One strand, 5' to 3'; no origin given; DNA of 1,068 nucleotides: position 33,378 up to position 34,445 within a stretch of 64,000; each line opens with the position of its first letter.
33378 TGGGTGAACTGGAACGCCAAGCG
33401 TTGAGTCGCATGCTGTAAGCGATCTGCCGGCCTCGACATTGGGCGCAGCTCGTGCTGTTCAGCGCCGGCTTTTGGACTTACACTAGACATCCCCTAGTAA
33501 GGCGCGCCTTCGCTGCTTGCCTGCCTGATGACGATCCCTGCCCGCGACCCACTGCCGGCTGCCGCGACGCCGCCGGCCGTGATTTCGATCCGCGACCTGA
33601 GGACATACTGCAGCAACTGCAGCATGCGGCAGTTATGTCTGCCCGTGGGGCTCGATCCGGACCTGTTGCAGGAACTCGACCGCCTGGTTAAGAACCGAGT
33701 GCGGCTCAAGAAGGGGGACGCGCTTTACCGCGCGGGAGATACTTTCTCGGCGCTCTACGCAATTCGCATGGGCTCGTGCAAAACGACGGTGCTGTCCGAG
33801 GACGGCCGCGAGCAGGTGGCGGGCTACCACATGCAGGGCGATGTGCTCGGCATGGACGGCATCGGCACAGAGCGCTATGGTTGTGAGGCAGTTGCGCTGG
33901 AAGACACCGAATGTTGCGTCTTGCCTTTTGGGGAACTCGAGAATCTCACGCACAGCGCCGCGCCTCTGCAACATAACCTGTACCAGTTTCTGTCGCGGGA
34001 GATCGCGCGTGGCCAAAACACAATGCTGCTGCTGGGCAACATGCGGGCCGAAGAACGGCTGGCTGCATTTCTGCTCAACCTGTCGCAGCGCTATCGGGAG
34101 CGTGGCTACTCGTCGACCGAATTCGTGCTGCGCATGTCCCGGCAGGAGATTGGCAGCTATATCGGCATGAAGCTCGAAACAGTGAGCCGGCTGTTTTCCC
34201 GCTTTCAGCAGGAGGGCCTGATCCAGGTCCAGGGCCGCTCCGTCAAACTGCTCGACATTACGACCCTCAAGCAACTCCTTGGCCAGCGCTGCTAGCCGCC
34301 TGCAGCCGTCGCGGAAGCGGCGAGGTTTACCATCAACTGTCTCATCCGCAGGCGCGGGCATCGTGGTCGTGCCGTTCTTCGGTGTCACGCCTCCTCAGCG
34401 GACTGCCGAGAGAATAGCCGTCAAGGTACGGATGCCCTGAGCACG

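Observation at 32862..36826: Candidate extracellular/periplasmic iron-oxidation (or electron-uptake) module: HiPIP, fnr, Cyc2-like cytochrome-porin and cytochrome c4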

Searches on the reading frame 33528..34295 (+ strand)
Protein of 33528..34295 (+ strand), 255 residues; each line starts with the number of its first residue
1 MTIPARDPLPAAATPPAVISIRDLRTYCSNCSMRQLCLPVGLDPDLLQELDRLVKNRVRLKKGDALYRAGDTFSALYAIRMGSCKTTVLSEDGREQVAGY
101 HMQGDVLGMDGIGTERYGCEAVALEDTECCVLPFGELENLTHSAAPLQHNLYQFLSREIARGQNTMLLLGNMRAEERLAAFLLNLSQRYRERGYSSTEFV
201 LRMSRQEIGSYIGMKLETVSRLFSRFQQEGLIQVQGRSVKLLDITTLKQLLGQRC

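Call 3: search_protein_families(library=pfam, proteins=[window:33528-34295:+], max_evalue=0.01)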
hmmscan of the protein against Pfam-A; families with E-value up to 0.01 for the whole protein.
window:33528-34295:+ (255 aa): 4 families
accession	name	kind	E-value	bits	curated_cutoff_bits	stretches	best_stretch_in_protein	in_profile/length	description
PF13545.12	HTH_Crp_2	-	7.2e-20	71.2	27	1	176-250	1-70/70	Crp-like helix-turn-helix domain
PF00027.35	cNMP_binding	-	1.8e-16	60.3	27.5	1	58-141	2-86/89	Cyclic nucleotide-binding domain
PF00325.26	Crp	-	6.3e-14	51.8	21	1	201-232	1-32/32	Bacterial regulatory proteins, crp family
PF13384.12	HTH_23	-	0.0095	16.2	24.6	0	202-233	17-48/50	Homeodomain-like domain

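Call 4: search_protein_families(library=ncbifam, proteins=[window:33528-34295:+], max_evalue=0.01)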
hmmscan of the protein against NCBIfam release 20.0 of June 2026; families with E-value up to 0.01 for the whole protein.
window:33528-34295:+ (255 aa): 11 families
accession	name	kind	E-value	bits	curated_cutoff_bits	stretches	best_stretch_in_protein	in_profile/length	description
NF008365.0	PRK11161.1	subfamily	3.3e-69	232.9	228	1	26-253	18-245/250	fumarate/nitrate reduction transcriptional regulator Fnr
NF050806.1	TransRegFixKCaul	equivalog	1.7e-31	109.2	300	1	58-250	26-213/215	transcriptional regulator FixK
NF045989.1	TransRegFnrLRhodb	equivalog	3.2e-26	92.1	300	1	25-250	7-234/245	transcriptional regulator FnrL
NF008732.0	PRK11753.1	equivalog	6.3e-18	65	266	1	57-241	25-210/214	cAMP-activated global transcriptional regulator CRP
NF052518.1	TransRegLdrP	equivalog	5.2e-13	49.5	300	1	59-248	3-185/195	transcriptional regulator LdrP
NF053664.1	TransRegPtrACyano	equivalog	1.9e-10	40.4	300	1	78-236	32-184/196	Crp/Fnr family transcriptional regulator PtrA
NF010499.0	PRK13918.1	equivalog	4.6e-10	39.4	274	1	51-251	8-201/205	CRP/FNR family transcriptional regulator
TIGR03697.1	NtcA_cyano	equivalog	4.4e-09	36.4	244.95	1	64-248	2-189/193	global nitrogen regulator NtcA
NF006901.0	PRK09392.1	equivalog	3.8e-08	33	211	1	121-250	96-220/236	transcriptional activator FtrB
NF041163.2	encap_f2b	equivalog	1.8e-06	27.4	400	1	43-203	84-249/450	family 2B encapsulin nanocompartment shell protein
NF007707.0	PRK10402.1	subfamily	0.00064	19.4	180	1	60-248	36-215/226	transcriptional regulator YeiL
